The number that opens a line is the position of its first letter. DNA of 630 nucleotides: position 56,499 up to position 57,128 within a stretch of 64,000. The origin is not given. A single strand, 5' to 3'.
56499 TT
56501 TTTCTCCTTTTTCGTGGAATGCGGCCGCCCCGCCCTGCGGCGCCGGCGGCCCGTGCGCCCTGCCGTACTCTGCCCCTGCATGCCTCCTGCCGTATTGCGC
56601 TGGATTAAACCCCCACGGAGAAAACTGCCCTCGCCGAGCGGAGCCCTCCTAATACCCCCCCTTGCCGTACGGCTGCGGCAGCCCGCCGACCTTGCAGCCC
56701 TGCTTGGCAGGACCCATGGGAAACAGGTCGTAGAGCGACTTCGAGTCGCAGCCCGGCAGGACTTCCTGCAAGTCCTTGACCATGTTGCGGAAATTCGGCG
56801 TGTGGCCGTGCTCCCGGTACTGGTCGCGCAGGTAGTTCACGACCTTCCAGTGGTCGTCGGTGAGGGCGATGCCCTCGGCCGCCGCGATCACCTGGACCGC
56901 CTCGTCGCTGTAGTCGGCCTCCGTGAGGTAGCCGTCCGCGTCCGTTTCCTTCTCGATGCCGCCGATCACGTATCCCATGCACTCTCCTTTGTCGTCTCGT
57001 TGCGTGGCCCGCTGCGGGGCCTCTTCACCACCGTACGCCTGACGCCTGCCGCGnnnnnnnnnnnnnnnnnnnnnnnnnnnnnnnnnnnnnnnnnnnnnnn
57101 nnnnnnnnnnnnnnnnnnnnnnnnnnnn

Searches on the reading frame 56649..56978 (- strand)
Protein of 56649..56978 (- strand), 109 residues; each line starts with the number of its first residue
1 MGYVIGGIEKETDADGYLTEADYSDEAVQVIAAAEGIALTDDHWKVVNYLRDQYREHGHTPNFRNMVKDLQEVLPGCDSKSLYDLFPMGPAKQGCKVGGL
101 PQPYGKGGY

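Call 49: search_protein_families(library=pfam, proteins=[window:56649-56978:-], max_evalue=0.001)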
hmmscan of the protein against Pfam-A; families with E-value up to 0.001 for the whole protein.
window:56649-56978:- (109 aa): 1 family
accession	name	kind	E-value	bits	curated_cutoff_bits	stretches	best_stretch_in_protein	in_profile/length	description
PF04358.19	DsrC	-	2.5e-31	108.7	24.9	1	6-104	3-104/107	DsrC like protein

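Call 100: search_protein_families(library=ncbifam, proteins=[window:56649-56978:-], max_evalue=0.01)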
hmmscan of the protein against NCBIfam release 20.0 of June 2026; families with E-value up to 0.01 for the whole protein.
window:56649-56978:- (109 aa): 2 families
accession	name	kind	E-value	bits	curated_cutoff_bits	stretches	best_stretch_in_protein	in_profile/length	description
TIGR03342.1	dsrC_tusE_dsvC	subfamily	1.5e-27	96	53.5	1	8-104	6-105/108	TusE/DsrC/DsvC family sulfur relay protein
NF008562.0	PRK11508.1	equivalog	1.8e-23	82.8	191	1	5-103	4-105/109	sulfurtransferase TusE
